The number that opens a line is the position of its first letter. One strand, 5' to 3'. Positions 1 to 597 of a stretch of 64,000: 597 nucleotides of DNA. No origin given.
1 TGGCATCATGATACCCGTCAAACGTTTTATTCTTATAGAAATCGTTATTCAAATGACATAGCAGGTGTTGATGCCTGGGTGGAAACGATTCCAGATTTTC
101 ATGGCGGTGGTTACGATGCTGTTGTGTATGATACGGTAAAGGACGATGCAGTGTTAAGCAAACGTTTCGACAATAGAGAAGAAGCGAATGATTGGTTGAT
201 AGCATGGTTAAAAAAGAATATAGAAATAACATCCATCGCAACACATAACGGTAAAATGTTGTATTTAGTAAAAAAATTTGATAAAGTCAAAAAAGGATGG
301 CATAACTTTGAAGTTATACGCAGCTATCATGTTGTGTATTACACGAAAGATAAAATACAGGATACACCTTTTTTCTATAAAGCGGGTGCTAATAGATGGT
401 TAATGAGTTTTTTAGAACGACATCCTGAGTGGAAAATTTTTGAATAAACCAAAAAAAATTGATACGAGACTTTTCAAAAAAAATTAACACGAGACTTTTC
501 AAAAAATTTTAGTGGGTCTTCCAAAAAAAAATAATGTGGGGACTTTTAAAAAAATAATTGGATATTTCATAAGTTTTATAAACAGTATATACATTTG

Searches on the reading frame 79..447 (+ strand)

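Call 4: search_protein_families(library=pfam, proteins=[window:79-447:+], max_evalue=0.01)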
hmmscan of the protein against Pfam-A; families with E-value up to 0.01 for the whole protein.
window:79-447:+ (122 aa): 0 families

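Call 5: search_protein_families(library=phrogs, proteins=[window:79-447:+], max_evalue=0.001)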
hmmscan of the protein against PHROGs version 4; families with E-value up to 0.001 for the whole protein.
window:79-447:+ (122 aa): 1 family
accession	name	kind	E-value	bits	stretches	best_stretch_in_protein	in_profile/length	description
phrog_15105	-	unknown function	0.00094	20.2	0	7-69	4-63/65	-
